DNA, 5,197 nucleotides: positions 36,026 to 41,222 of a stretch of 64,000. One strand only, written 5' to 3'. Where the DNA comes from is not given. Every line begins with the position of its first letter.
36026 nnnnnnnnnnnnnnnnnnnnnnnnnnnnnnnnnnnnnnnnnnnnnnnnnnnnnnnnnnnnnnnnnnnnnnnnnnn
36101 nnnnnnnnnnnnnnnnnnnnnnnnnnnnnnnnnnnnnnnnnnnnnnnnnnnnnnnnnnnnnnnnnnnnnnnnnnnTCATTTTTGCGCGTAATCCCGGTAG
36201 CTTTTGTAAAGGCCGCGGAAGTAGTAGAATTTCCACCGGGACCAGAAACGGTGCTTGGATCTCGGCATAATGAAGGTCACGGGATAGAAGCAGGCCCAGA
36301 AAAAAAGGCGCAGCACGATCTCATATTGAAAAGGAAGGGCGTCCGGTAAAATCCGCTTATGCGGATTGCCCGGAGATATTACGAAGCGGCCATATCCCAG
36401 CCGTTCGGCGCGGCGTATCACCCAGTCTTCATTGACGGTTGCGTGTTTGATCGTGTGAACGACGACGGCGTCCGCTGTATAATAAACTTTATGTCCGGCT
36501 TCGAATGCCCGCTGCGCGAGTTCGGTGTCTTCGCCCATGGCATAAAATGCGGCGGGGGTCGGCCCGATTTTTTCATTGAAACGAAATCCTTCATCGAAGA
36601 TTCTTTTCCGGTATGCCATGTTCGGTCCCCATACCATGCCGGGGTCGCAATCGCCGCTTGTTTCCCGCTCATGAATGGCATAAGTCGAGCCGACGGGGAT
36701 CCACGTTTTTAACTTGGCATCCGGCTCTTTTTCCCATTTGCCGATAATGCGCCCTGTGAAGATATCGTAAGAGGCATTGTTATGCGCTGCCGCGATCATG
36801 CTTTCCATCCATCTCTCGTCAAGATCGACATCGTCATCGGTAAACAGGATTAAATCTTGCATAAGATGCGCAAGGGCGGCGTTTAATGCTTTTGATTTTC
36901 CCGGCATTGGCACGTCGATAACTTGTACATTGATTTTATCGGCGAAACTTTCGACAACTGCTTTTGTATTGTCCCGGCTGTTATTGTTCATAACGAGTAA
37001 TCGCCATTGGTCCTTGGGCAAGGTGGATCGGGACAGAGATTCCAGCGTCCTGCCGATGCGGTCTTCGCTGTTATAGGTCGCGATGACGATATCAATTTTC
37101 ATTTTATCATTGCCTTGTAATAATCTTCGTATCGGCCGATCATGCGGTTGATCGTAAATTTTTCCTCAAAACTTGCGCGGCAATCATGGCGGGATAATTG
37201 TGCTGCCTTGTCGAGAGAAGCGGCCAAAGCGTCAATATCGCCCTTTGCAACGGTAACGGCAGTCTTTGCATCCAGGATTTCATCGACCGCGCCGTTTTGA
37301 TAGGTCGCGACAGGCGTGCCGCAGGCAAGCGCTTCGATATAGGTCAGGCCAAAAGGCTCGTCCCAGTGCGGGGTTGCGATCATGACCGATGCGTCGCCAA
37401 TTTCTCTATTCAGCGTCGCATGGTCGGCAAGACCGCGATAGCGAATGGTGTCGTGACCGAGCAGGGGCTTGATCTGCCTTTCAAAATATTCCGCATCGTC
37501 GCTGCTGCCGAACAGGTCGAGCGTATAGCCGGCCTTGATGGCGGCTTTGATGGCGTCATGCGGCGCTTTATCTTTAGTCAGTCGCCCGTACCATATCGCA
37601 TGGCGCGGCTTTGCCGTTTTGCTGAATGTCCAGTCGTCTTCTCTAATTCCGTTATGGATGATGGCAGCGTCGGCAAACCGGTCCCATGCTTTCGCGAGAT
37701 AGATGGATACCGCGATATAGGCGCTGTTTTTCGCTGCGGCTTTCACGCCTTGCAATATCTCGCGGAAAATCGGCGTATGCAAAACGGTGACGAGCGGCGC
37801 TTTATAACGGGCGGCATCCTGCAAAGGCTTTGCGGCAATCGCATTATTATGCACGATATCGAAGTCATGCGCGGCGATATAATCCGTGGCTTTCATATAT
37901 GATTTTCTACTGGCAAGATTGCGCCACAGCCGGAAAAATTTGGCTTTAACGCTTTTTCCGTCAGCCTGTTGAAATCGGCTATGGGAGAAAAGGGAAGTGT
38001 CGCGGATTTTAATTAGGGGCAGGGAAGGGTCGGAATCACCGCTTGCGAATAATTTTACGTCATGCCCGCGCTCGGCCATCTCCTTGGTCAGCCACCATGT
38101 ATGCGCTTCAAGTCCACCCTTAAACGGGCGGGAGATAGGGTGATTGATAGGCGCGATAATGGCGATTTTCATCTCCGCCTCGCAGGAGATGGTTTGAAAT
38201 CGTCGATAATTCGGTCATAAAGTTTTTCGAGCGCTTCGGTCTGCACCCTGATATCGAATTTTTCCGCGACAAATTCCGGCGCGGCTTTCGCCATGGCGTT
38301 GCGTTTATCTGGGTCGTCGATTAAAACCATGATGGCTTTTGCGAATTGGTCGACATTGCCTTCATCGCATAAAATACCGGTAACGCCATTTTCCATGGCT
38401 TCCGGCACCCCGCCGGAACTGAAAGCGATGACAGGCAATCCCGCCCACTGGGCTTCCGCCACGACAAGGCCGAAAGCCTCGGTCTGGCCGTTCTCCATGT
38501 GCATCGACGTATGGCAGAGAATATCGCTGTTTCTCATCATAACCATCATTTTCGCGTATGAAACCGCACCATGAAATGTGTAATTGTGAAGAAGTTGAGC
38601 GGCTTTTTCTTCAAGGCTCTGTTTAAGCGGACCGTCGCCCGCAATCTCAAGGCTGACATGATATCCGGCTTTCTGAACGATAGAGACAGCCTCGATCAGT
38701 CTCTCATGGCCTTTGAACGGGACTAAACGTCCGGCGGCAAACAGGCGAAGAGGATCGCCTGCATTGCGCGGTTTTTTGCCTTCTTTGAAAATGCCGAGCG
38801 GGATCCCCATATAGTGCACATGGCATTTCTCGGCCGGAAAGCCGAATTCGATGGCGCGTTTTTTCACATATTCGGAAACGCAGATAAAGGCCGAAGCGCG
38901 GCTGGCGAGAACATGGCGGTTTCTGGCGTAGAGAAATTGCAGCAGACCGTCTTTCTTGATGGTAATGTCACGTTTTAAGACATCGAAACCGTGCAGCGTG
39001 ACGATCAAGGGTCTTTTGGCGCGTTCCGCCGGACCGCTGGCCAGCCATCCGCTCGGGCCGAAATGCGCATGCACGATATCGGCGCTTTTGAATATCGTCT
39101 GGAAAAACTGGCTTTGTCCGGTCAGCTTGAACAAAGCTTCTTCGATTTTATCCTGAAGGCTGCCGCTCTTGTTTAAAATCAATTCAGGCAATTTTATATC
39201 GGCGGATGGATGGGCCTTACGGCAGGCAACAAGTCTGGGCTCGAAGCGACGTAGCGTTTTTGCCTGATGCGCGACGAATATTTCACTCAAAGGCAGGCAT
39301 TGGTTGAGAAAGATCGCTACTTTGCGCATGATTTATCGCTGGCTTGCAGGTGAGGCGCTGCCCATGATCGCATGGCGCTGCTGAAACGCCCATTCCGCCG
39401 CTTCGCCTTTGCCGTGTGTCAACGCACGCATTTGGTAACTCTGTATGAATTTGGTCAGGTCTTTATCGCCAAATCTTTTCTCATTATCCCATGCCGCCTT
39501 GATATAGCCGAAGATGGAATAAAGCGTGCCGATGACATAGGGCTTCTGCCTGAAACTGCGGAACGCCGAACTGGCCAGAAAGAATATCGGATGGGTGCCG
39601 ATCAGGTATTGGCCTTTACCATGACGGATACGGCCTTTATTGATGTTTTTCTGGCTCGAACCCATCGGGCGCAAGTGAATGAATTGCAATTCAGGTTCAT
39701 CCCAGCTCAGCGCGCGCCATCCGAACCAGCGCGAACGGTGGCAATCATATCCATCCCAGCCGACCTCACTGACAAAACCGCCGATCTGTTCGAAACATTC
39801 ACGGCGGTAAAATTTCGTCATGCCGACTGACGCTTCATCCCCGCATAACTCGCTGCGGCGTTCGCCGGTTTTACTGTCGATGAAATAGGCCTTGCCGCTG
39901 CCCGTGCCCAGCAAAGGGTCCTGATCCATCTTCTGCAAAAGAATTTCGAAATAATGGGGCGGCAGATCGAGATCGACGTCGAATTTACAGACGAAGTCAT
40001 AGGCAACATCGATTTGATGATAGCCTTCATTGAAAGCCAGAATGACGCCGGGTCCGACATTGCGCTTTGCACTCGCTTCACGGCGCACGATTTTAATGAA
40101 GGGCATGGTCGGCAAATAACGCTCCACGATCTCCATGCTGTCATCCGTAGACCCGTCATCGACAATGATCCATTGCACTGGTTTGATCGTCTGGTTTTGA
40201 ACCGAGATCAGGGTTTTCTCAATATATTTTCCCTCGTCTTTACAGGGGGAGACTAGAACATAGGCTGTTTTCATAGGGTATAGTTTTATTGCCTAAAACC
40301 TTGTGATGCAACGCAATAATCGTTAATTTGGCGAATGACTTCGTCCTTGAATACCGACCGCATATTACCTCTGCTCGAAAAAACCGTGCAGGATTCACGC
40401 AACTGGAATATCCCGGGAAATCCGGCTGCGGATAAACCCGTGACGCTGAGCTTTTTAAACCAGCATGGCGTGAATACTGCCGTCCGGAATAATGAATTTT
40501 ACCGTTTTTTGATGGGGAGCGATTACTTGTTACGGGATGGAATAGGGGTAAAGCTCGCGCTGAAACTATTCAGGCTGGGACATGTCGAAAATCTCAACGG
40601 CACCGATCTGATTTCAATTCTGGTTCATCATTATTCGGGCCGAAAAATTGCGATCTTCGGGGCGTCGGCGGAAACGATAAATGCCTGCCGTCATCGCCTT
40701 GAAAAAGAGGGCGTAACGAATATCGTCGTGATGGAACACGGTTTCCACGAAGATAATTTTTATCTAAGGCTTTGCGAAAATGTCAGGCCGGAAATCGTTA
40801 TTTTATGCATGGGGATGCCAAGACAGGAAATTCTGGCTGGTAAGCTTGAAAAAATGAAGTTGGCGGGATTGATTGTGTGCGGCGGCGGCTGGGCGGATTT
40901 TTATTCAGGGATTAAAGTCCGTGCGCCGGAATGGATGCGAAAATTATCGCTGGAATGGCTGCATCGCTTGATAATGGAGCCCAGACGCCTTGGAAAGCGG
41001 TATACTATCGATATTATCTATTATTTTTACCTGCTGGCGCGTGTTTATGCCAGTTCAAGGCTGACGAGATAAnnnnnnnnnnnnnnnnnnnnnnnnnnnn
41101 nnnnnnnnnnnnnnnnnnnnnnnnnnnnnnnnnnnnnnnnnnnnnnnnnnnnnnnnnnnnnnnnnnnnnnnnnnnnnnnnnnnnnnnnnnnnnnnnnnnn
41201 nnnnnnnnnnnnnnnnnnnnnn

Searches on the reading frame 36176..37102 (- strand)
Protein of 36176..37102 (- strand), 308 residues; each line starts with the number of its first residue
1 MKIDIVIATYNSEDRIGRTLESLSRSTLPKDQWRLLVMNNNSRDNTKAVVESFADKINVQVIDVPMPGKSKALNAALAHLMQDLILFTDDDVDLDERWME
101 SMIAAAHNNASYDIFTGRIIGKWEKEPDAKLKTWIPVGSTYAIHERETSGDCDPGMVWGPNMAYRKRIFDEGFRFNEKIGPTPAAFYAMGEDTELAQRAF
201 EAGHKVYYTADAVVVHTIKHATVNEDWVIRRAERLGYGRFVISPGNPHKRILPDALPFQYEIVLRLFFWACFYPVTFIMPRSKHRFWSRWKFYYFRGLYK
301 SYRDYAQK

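Call 10: search_protein_families(library=pfam, proteins=[window:36176-37102:-], max_evalue=0.001)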
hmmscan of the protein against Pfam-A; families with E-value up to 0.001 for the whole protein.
window:36176-37102:- (308 aa): 3 families
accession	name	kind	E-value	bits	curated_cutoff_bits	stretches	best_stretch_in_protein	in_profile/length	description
PF00535.33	Glycos_transf_2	-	5.7e-25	88.6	23.3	1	5-172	2-167/168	Glycosyl transferase family 2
PF13641.12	Glyco_tranf_2_3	-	1.5e-14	55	27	1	4-219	4-213/230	Glycosyltransferase like family 2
PF13632.12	Glyco_trans_2_3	-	3.7e-05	24.1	27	1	146-270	63-166/198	Glycosyl transferase family group 2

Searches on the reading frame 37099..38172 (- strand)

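Call 10: search_protein_families(library=pfam, proteins=[window:37099-38172:-], max_evalue=0.001)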
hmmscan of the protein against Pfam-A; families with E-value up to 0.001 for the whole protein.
window:37099-38172:- (357 aa): 5 families
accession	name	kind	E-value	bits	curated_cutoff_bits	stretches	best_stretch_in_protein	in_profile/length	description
PF00534.26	Glycos_transf_1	-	2.5e-18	66.7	26.4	1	184-327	10-159/172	Glycosyl transferases group 1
PF13439.12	Glyco_transf_4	-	3.3e-15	57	28.5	1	19-177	2-167/170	Glycosyltransferase Family 4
PF13692.12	Glyco_trans_1_4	-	1.1e-12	48.8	27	1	193-322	5-138/142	Glycosyl transferases group 1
PF13579.12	Glyco_trans_4_4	-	5.6e-08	33.7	29.7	1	19-138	1-108/158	Glycosyl transferase 4-like domain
PF20706.3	GT4-conflict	-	1.1e-05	25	26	1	216-306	233-326/385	Family 4 Glycosyltransferase in conflict systems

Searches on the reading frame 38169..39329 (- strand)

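Call 10: search_protein_families(library=pfam, proteins=[window:38169-39329:-], max_evalue=0.001)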
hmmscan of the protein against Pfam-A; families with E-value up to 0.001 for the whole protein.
window:38169-39329:- (386 aa): 6 families
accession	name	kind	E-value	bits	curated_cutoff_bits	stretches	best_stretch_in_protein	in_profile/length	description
PF00534.26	Glycos_transf_1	-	8.5e-38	130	26.4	1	185-352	7-171/172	Glycosyl transferases group 1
PF13692.12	Glyco_trans_1_4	-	6.5e-29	101.4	27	1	195-339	3-142/142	Glycosyl transferases group 1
PF13439.12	Glyco_transf_4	-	3.5e-15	56.9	28.5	1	66-178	55-168/170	Glycosyltransferase Family 4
PF13579.12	Glyco_trans_4_4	-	6.4e-13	49.8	29.7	1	82-173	71-156/158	Glycosyl transferase 4-like domain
PF20706.3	GT4-conflict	-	1.6e-08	34.4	26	1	140-352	142-370/385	Family 4 Glycosyltransferase in conflict systems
PF13524.12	Glyco_trans_1_2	-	7.4e-07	29.6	25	1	222-365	12-140/144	Glycosyl transferase-like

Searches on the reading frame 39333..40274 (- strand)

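Call 10: search_protein_families(library=pfam, proteins=[window:39333-40274:-], max_evalue=0.001)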
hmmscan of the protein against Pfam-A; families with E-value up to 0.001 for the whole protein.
window:39333-40274:- (313 aa): 1 family
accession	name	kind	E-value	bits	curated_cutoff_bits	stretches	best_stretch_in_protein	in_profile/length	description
PF00535.33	Glycos_transf_2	-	1.3e-15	58.2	23.3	1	8-153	3-138/168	Glycosyl transferase family 2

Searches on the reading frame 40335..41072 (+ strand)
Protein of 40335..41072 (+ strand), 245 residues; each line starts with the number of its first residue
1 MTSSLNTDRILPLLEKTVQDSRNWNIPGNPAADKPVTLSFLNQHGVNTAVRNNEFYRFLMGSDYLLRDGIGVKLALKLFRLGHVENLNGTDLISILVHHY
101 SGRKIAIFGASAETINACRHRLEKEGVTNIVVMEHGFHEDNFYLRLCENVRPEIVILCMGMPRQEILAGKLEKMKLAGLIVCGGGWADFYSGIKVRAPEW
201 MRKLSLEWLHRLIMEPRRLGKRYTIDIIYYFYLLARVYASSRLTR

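Call 44: search_protein_families(library=pfam, proteins=[window:40335-41072:+], max_evalue=0.001)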
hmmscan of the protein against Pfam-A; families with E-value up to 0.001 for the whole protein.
window:40335-41072:+ (245 aa): 1 family
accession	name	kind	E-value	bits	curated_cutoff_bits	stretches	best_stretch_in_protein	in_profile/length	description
PF03808.19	Glyco_tran_WecG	-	1.7e-39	135.7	27.4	1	62-223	1-168/168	Glycosyl transferase WecG/TagA/CpsF family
